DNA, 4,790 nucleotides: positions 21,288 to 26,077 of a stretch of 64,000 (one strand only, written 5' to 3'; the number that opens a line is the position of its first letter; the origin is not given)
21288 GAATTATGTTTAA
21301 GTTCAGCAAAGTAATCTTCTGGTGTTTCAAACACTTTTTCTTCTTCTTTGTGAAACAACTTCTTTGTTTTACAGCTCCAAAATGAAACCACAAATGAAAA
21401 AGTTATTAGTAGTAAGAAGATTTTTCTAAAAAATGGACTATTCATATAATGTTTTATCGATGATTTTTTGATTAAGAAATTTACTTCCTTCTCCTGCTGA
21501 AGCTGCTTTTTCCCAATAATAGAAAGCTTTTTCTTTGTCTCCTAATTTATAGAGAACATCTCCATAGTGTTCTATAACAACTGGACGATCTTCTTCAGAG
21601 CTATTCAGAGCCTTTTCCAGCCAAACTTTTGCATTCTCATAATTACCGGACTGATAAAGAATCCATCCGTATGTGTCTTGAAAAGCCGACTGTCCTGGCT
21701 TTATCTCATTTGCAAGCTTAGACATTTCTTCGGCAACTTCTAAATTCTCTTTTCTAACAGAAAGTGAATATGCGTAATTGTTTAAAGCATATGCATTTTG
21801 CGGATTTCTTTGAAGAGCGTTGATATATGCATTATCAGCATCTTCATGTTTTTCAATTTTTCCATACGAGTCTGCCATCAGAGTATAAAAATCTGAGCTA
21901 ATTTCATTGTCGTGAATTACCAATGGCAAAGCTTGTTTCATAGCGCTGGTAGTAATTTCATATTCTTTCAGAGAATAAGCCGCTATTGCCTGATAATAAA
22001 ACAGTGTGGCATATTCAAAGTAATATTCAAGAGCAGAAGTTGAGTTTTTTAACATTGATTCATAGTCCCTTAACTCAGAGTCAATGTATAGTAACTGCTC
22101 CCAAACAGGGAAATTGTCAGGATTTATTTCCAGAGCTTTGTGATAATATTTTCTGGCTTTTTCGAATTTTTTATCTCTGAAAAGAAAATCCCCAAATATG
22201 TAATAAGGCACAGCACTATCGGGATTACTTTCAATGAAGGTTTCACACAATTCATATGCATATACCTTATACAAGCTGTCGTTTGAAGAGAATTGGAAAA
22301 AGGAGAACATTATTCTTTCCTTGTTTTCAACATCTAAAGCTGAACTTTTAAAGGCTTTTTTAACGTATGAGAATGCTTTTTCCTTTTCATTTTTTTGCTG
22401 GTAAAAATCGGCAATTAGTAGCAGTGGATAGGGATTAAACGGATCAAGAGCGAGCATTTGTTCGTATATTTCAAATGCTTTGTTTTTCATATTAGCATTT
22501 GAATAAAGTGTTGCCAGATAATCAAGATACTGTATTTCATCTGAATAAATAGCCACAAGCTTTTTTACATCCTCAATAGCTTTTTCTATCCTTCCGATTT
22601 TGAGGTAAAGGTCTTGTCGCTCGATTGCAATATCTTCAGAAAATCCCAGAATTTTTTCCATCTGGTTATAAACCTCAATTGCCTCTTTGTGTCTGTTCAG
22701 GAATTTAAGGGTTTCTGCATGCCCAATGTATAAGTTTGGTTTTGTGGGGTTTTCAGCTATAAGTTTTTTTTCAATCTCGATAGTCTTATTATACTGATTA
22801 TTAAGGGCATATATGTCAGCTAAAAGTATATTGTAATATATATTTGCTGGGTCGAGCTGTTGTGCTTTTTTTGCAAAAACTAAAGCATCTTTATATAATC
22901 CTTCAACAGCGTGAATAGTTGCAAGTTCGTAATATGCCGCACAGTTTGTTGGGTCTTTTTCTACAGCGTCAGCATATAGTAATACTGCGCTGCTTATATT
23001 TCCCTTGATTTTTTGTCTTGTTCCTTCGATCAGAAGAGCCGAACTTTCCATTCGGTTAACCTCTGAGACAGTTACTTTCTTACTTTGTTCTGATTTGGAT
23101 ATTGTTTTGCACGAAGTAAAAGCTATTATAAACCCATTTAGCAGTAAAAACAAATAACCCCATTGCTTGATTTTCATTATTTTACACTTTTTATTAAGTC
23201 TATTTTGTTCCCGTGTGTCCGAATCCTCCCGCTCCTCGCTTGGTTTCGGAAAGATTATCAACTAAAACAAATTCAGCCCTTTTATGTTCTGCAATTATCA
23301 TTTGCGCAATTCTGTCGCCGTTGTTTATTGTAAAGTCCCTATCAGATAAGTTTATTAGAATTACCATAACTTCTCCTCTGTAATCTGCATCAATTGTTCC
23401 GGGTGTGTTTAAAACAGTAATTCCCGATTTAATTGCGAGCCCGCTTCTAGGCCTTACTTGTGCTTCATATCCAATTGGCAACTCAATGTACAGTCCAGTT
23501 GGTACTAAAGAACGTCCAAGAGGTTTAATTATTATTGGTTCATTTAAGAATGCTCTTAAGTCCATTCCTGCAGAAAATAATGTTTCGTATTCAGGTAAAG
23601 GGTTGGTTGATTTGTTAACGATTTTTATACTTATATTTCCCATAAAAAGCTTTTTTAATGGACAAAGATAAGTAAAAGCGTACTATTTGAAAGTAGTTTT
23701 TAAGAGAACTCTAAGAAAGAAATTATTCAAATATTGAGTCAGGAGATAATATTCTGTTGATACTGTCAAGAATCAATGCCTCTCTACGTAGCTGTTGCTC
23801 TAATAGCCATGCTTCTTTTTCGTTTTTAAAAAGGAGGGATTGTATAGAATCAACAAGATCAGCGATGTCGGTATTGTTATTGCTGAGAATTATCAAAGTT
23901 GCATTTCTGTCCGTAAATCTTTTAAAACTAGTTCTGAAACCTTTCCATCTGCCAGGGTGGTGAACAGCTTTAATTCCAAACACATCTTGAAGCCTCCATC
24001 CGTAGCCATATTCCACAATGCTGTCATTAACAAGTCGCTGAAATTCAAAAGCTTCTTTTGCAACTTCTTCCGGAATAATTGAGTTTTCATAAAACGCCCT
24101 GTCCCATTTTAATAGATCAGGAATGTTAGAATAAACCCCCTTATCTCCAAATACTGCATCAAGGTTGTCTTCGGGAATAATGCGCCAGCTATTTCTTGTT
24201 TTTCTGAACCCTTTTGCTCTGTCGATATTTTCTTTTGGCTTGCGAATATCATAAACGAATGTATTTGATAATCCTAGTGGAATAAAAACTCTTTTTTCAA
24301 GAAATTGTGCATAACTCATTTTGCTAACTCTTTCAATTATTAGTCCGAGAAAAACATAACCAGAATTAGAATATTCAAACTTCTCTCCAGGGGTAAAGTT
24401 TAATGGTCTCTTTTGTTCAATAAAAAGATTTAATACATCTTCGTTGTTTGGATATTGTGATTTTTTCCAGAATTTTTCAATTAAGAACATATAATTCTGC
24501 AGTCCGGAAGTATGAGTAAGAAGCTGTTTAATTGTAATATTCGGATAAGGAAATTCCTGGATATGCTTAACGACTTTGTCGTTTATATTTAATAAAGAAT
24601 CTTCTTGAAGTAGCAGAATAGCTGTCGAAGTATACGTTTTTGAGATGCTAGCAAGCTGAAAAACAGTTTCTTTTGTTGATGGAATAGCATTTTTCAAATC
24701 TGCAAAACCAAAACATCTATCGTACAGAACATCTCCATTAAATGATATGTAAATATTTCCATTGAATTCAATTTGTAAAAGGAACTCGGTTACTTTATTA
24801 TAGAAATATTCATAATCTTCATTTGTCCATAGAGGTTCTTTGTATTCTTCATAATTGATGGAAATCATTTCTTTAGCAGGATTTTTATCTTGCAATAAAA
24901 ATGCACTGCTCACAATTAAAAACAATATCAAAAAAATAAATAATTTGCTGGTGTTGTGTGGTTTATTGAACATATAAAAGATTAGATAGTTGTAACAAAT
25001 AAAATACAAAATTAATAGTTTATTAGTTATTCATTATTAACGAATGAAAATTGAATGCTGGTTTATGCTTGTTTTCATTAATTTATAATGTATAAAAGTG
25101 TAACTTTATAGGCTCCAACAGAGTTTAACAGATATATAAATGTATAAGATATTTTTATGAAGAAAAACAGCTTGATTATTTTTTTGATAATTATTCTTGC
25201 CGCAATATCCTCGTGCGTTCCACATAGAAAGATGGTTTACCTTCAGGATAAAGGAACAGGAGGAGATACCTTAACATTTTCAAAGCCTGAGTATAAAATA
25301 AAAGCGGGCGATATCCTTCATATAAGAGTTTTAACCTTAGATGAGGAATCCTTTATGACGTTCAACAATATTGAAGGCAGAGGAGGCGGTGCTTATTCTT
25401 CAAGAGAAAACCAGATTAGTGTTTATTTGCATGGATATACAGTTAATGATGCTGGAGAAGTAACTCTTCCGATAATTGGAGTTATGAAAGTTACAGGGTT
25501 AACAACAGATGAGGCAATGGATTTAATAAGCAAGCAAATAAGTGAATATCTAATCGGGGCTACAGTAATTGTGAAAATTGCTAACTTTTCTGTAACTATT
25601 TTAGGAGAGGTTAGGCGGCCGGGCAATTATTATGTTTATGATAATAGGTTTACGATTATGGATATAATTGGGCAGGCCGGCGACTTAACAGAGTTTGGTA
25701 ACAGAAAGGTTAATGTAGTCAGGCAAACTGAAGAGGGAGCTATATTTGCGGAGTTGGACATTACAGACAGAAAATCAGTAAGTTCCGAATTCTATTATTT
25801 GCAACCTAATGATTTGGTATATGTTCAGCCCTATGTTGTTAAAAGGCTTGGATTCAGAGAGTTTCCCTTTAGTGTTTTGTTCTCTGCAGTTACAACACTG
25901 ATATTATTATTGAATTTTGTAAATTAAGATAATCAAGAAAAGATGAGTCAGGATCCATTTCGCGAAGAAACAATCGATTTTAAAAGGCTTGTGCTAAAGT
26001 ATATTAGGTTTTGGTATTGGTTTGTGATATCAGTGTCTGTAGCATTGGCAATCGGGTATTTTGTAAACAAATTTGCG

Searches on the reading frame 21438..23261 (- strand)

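Call 7: search_protein_families(library=pfam, proteins=[window:21438-23261:-], max_evalue=0.001)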
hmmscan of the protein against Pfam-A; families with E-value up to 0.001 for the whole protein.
window:21438-23261:- (607 aa): 22 families
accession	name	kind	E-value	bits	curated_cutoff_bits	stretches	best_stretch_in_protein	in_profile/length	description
PF07719.23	TPR_2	-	4.8e-27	92.2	27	1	353-383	4-34/34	Tetratricopeptide repeat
PF14559.12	TPR_19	-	1.4e-23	83.4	25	1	87-150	5-68/68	Tetratricopeptide repeat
PF13431.12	TPR_17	-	2.7e-23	80.7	24.4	0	95-126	1-32/34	Tetratricopeptide repeat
PF13428.12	TPR_14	-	6.9e-23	79.3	23.5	1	354-391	5-42/44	Tetratricopeptide repeat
PF13181.12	TPR_8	-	1.2e-22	78.5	25.7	1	353-383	4-34/34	Tetratricopeptide repeat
PF00515.34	TPR_1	-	3.1e-19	68.3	27.8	1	360-383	11-34/34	Tetratricopeptide repeat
PF13432.12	TPR_16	-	5.1e-17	62.4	32.7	0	461-501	2-42/65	Tetratricopeptide repeat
PF13424.12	TPR_12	-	2.5e-16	60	30.1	0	353-379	6-32/77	Tetratricopeptide repeat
PF12895.13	ANAPC3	-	3.3e-16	59.8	27.2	1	121-199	3-80/82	Anaphase-promoting complex, cyclosome, subunit 3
PF23914.1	TPR_CcmH_CycH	-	1.2e-14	54.9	42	0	100-206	43-152/158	Cytochrome c-type biogenesis protein H TPR domain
PF13429.12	TPR_15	-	8.3e-13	48.8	26.2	1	419-582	110-270/280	Tetratricopeptide repeat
PF13414.12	TPR_11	-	3.1e-10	40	26.8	0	357-384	1-28/42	TPR repeat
PF25064.1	ARM_TT21_5th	-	4.3e-10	40.4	27.8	0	356-428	7-82/117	TT21 fifth ARM repeats domain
PF25062.1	ARM_TT21_N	-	3.3e-07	30.7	40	0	349-399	99-150/222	Tetratricopeptide repeat protein 21 N-terminal ARM repeat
PF12569.14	NatA_aux_su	-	9.1e-07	28.6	33.3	0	212-305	41-135/515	N-terminal acetyltransferase A, auxiliary subunit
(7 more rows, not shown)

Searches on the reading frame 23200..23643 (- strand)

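Call 7: search_protein_families(library=pfam, proteins=[window:23200-23643:-], max_evalue=0.001)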
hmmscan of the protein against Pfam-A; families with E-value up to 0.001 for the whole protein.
window:23200-23643:- (147 aa): 2 families
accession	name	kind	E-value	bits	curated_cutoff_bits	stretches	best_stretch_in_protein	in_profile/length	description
PF00692.24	dUTPase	-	9.4e-33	113.2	22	1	15-145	4-129/129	dUTPase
PF22769.1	DCD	-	1.4e-10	41.9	27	1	34-119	68-152/153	dCTP deaminase-like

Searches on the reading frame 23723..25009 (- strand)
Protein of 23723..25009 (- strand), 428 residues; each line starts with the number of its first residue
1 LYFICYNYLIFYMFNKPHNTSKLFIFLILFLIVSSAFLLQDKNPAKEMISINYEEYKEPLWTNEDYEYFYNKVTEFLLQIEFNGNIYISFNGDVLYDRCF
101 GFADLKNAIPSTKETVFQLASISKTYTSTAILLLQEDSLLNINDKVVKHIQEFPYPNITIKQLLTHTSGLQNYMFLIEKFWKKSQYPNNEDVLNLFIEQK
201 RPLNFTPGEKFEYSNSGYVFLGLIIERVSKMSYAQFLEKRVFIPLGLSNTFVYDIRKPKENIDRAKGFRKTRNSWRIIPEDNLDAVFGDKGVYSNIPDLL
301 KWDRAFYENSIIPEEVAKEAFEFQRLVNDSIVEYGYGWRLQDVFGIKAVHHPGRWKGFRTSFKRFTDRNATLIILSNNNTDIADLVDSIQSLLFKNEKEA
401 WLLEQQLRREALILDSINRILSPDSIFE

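Call 7: search_protein_families(library=pfam, proteins=[window:23723-25009:-], max_evalue=0.001)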
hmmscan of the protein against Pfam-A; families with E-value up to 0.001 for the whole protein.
window:23723-25009:- (428 aa): 1 family
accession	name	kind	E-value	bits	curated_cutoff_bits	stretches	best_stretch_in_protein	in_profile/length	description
PF00144.29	Beta-lactamase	-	2e-54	185.4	27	1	91-384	24-316/329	Beta-lactamase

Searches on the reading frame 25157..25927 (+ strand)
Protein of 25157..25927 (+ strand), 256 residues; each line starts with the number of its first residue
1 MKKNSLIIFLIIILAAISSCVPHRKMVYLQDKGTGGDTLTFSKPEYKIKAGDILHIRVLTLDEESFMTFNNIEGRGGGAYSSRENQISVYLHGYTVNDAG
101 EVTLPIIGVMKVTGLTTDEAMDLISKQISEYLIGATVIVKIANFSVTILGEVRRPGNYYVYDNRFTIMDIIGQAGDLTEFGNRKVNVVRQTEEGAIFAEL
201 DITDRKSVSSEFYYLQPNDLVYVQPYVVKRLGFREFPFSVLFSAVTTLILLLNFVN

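Call 7: search_protein_families(library=pfam, proteins=[window:25157-25927:+], max_evalue=0.001)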
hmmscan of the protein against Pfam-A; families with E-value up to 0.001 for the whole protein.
window:25157-25927:+ (256 aa): 3 families
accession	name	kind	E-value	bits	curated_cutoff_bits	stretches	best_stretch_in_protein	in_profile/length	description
PF02563.21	Poly_export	-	5e-16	59.1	28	1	43-141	4-76/77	Polysaccharide biosynthesis/export protein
PF10531.15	SLBB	-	8.7e-09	35.5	27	1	146-194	2-49/55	SLBB domain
PF22461.2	SLBB_2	-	9.5e-07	29.3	27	1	146-223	3-79/79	SLBB domain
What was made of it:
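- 25157..25927 (+): wza: 256-aa outer-membrane polysaccharide export lipoprotein (Poly_export plus one SLBB domain, hydrophobic C-terminal segment). Pfam PF02563 E 5e-16 and SLBB (call 7).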

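Call 99: search_protein_families(library=ncbifam, proteins=[window:25157-25927:+], max_evalue=0.1)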
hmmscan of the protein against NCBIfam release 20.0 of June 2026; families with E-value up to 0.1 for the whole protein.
window:25157-25927:+ (256 aa): 5 families
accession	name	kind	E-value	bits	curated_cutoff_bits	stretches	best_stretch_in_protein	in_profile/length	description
NF011658.0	PRK15078.1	subfamily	1.1e-12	47.5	333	1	43-223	82-249/380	polysaccharide export protein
TIGR03027.2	pepcterm_export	equivalog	1.7e-12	47.4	180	1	95-223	26-164/169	XrtA/PEP-CTERM system exopolysaccharide export protein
TIGR03028.1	EpsE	equivalog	2.2e-11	43.5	262.65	1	96-223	26-159/239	polysaccharide export protein EpsE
NF041843.1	EpsY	equivalog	2.7e-10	39.8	320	1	95-194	76-178/211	exopolysaccharide export protein EpsY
NF011722.0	PRK15175.1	equivalog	0.0089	14.9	456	1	50-144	74-155/355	Vi polysaccharide ABC transporter protein VexA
